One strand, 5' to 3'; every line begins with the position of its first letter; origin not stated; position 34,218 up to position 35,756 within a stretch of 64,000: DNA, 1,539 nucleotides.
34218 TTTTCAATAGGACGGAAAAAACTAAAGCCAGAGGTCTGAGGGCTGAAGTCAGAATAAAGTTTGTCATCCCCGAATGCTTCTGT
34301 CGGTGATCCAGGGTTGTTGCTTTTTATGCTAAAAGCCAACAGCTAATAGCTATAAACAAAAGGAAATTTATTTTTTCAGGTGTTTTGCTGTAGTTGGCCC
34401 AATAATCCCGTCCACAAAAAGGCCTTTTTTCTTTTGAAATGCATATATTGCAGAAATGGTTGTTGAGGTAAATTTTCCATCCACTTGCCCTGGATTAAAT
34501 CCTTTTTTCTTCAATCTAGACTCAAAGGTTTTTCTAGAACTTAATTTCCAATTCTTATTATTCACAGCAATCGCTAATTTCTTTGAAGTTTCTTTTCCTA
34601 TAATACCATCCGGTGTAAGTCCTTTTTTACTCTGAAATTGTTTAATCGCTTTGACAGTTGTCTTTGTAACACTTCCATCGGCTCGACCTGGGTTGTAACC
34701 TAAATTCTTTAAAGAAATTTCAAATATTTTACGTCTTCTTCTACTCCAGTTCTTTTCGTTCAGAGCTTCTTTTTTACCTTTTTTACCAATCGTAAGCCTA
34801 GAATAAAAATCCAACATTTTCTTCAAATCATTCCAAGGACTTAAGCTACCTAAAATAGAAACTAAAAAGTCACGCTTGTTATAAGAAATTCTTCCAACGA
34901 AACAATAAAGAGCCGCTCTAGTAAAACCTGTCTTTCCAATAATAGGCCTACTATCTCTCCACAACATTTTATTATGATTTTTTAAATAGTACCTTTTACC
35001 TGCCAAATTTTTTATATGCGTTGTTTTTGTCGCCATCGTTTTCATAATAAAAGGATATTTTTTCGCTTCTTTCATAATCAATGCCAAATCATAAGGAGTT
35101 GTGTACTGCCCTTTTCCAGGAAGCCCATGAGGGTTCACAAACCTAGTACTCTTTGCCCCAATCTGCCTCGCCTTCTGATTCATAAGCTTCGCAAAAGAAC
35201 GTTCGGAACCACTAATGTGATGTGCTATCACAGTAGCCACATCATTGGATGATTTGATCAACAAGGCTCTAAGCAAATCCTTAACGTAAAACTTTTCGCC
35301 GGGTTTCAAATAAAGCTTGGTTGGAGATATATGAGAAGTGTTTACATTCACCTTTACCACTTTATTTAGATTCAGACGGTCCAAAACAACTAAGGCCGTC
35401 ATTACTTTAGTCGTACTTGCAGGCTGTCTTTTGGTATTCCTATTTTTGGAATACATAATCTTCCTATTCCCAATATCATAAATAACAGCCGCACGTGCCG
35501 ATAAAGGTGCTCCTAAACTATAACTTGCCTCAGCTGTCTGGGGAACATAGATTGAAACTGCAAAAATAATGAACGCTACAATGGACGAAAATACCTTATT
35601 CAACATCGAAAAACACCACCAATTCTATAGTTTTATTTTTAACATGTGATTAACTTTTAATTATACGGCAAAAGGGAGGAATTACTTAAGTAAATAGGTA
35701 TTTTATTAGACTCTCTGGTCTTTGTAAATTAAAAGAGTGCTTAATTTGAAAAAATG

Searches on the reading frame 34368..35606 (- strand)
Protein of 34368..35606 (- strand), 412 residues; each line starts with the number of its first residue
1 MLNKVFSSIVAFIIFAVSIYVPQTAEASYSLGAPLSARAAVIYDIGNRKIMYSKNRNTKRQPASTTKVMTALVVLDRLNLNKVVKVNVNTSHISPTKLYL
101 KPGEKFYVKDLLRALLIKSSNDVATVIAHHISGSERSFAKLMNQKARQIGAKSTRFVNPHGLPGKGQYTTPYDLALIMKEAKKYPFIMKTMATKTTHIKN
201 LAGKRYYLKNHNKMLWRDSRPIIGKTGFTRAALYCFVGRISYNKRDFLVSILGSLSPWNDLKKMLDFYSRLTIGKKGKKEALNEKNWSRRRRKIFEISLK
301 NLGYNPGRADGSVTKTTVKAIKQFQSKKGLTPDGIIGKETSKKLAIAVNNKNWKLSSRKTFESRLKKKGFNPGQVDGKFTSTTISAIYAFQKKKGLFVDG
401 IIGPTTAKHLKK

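Call 17: search_protein_families(library=ncbifam, proteins=[window:34368-35606:-])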
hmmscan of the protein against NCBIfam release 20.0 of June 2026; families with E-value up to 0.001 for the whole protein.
window:34368-35606:- (412 aa): 16 families
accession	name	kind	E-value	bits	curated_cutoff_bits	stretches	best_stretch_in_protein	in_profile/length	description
NF008668.0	PRK11669.1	equivalog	1.3e-36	126.3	294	1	9-255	9-264/316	D-alanyl-D-alanine endopeptidase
NF008489.0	PRK11397.1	equivalog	1.1e-27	96.8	610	1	9-257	7-265/389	serine-type D-Ala-D-Ala carboxypeptidase DacD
NF007445.0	PRK10001.1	equivalog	6.1e-26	91.1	765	1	22-253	23-263/400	serine-type D-Ala-D-Ala carboxypeptidase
NF000471.1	vanY_of_D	exception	5.3e-25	88.4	625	1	21-254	83-335/354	transpeptidase-like D-Ala-D-Ala carboxypeptidase VanY-D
TIGR02869.1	spore_SleB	equivalog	7e-25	88.1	236.5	2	297-356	21-80/201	spore cortex-lytic enzyme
NF008059.0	PRK10793.1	equivalog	2.7e-24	85.7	694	1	36-254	45-271/403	D-alanyl-D-alanine carboxypeptidase DacA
NF038258.2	PBP4_Staph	exception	6.1e-23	81.3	500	1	46-162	49-174/366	penicillin-binding protein PBP4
NF038273.1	strep_PBP3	exception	4.5e-19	68.8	490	1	12-165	6-164/407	D-alanyl-D-alanine carboxypeptidase PBP3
NF052335.1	PdgHdaseHSB129560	equivalog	4.5e-15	55.8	500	1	299-410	216-328/330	peptidoglycan hydrolase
NF052377.1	lmo1851_S41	exception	8.8e-15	54.3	725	2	279-351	381-452/468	lmo1851 family serine protease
NF052336.1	PdgHdaseHSB100310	equivalog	7.1e-14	51.9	500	1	299-408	201-311/316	peptidoglycan hydrolase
TIGR03979.1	His_Ser_Rich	equivalog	3.2e-09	37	121.65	1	294-344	134-186/190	His-Xaa-Ser repeat protein HxsA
NF007891.0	PRK10594.1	equivalog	1.2e-08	34.3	425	1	313-349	318-354/617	L,D-transpeptidase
NF004786.0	PRK06132.1-3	equivalog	7.5e-08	31.6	329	0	297-331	228-262/418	hypothetical protein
NF008322.0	PRK11113.1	equivalog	0.00058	18.5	527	0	6-78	3-76/477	serine-type D-Ala-D-Ala carboxypeptidase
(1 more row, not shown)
